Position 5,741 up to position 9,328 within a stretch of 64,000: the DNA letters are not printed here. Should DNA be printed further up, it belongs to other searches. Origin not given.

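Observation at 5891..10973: S/T-rich giant surface protein immediately followed by a TMTC/PMT-like GT-C O-glycosyltransferase with TPR repeats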

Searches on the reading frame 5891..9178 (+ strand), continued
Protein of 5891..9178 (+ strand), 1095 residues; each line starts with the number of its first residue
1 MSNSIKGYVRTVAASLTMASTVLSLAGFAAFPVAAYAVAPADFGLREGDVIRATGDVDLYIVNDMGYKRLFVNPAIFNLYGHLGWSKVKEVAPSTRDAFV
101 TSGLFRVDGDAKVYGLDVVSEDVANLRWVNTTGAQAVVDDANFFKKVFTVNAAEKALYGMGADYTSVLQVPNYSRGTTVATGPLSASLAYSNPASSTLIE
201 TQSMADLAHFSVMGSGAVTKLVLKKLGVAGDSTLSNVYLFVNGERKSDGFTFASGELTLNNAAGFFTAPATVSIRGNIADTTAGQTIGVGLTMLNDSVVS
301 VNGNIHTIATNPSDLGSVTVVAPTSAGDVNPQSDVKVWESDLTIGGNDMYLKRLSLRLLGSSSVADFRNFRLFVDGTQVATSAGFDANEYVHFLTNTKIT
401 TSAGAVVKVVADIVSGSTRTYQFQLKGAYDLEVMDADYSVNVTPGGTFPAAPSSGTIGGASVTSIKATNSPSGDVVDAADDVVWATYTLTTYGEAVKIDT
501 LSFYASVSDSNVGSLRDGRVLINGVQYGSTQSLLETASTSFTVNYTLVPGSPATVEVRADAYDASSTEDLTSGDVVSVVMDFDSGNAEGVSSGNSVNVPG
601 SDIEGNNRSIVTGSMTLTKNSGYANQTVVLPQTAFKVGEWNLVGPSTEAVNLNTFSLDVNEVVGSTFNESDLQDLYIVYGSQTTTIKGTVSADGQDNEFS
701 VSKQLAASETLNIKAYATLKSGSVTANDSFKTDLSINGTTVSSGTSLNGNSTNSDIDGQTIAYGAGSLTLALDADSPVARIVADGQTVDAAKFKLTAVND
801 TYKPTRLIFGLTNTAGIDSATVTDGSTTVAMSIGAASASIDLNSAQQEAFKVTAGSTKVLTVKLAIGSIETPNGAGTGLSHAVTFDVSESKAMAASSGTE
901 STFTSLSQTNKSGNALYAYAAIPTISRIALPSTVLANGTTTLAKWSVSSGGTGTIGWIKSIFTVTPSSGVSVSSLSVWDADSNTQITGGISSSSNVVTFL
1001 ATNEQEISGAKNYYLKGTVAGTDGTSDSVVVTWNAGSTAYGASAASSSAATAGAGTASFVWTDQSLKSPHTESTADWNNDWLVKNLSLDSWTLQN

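Call 81: find_encoding_contigs(protein=P0180, flank=10000, max_places=1)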
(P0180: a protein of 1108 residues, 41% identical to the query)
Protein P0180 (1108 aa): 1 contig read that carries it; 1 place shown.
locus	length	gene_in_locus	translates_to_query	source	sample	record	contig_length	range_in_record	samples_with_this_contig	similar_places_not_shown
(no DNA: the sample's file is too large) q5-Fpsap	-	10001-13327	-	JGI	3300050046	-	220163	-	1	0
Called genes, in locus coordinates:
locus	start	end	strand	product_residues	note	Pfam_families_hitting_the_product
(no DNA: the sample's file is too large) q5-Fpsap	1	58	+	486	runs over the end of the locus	PF00133:tRNA-synt_1, PF01406:tRNA-synt_1e (faint), PF09334:tRNA-synt_1g, PF00133:tRNA-synt_1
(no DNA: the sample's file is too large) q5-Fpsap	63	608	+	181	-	PF13302:Acetyltransf_3, PF00583:Acetyltransf_1 (weak)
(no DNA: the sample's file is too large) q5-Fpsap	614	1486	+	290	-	PF01026:TatD_DNase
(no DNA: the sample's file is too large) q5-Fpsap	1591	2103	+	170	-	-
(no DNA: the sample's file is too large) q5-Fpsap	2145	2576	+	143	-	-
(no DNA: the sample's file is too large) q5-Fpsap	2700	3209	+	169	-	PF01250:Ribosomal_S6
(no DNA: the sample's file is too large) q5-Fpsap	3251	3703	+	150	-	PF00436:SSB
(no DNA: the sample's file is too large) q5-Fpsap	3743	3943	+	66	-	PF01084:Ribosomal_S18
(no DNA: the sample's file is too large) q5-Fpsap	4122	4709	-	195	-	PF08207:EFP_N (faint), PF01132:EFP, PF09285:Elong-fact-P_C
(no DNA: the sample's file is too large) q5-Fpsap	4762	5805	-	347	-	PF00154:RecA_N, PF08423:Rad51, PF06745:ATPase (weak), PF01637:ATPase_2 (faint), PF21096:RecA_C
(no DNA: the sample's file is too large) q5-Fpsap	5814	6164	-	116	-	-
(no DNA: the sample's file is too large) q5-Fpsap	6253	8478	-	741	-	PF13491:FtsK_4TM (weak), PF17854:FtsK_alpha, PF01580:FtsK_SpoIIIE, PF09397:FtsK_gamma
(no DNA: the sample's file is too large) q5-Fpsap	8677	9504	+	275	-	-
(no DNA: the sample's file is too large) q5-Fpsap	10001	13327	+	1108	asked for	PF01471:PG_binding_1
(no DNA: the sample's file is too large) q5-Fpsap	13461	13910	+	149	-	-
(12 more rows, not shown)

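Call 82: find_encoding_contigs(protein=P0148, flank=10000, max_places=1)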
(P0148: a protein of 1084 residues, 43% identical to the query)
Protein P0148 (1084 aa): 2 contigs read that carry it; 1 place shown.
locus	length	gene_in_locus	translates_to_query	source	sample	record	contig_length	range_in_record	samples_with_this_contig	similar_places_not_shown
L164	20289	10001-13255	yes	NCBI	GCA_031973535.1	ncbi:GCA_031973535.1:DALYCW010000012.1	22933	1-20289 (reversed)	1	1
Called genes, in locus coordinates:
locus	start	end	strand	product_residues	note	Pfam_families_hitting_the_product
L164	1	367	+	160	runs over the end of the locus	-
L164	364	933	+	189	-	PF13238:AAA_18 (weak), PF02223:Thymidylate_kin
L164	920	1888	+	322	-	PF04055:Radical_SAM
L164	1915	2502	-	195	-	-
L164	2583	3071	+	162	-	PF01250:Ribosomal_S6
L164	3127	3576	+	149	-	PF00436:SSB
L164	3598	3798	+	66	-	PF01084:Ribosomal_S18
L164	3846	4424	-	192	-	PF08207:EFP_N (weak), PF01132:EFP (weak), PF09285:Elong-fact-P_C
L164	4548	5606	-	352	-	PF00154:RecA_N, PF08423:Rad51, PF06745:ATPase (weak), PF01637:ATPase_2 (weak), PF21096:RecA_C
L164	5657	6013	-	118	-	-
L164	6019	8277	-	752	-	PF13491:FtsK_4TM, PF17854:FtsK_alpha, PF01580:FtsK_SpoIIIE, PF09397:FtsK_gamma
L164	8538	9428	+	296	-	-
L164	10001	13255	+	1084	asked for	PF01471:PG_binding_1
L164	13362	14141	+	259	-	PF01471:PG_binding_1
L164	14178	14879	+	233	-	PF00515:TPR_1 (faint), PF07719:TPR_2 (faint), PF13181:TPR_8 (faint), PF13414:TPR_11 (faint)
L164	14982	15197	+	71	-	PF14076:DUF4258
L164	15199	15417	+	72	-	PF10049:DUF2283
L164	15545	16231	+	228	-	PF01797:Y1_Tnp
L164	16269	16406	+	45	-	-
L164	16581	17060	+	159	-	PF00466:Ribosomal_L10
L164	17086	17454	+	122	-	PF16320:Ribosomal_L12_N, PF00542:Ribosomal_L12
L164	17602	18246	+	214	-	-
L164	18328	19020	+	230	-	PF05552:MS_channel_1st_1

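Call 83: find_encoding_contigs(protein=P0183, flank=10000, max_places=1)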
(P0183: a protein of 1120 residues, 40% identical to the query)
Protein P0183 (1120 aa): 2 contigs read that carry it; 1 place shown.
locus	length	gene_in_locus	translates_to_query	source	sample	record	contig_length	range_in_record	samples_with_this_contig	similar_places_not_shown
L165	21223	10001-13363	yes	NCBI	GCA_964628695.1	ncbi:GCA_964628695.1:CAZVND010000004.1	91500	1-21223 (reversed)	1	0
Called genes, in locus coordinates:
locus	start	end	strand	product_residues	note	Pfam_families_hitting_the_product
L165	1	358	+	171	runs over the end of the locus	PF01250:Ribosomal_S6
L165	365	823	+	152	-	PF00436:SSB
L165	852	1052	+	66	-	PF01084:Ribosomal_S18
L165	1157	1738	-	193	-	PF01132:EFP (faint), PF08207:EFP_N (weak), PF09285:Elong-fact-P_C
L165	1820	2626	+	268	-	PF06037:DUF922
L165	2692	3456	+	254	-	PF01145:Band_7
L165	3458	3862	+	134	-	-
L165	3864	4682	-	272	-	PF00215:OMPdecase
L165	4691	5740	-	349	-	PF00154:RecA_N, PF08423:Rad51, PF06745:ATPase (weak), PF01637:ATPase_2 (weak), PF21096:RecA_C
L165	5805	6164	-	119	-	PF09136:Glucodextran_B (weak)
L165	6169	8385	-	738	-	PF13491:FtsK_4TM (weak), PF17854:FtsK_alpha, PF01580:FtsK_SpoIIIE, PF09397:FtsK_gamma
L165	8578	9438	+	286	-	-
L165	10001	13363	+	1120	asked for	PF01471:PG_binding_1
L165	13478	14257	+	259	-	PF01471:PG_binding_1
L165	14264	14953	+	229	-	PF13428:TPR_14 (faint), PF07719:TPR_2 (faint), PF13424:TPR_12 (faint), PF00515:TPR_1 (faint), PF13181:TPR_8 (faint), PF13176:TPR_7 (faint)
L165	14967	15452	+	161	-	-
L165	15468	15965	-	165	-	PF09997:DUF2238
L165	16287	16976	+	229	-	-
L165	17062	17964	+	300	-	PF03547:Mem_trans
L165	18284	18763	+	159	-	PF00466:Ribosomal_L10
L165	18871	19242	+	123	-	PF16320:Ribosomal_L12_N, PF00542:Ribosomal_L12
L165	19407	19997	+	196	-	-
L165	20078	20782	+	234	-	PF05552:MS_channel_1st_1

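Call 86: search_protein_families(library=pfam, proteins=[L061:7395-8684:+, L064:7431-8678:+, L010:11485-12543:+, L016:12739-14310:+], max_evalue=1)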
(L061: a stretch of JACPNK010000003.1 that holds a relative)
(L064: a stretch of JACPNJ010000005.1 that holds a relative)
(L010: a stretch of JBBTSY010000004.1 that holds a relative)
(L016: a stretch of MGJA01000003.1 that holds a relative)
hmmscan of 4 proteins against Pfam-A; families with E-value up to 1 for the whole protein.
L061:7395-8684:+ (430 aa): 1 family
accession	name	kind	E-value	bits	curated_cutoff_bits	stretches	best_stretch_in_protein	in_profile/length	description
PF08239.17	SH3_3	-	2.1e-09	37.8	27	1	377-427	2-54/54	Bacterial SH3 domain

L064:7431-8678:+ (416 aa): 1 family
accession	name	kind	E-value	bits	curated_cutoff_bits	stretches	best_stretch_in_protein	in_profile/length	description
PF08239.17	SH3_3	-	2.5e-11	44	27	1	364-414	2-54/54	Bacterial SH3 domain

L010:11485-12543:+ (353 aa): 1 family
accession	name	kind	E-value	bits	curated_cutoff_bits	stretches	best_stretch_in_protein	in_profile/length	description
PF04625.18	DEC-1_N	-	0.28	10.6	29.2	1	165-233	112-182/403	DEC-1 protein, N-terminal region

L016:12739-14310:+ (524 aa): 2 families
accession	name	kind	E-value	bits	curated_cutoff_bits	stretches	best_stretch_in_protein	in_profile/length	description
PF05887.16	Trypan_PARP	-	0.00012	22.5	100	1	331-372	56-99/134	Procyclic acidic repetitive protein (PARP)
PF04625.18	DEC-1_N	-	0.19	11.1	29.2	1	310-386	94-164/403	DEC-1 protein, N-terminal region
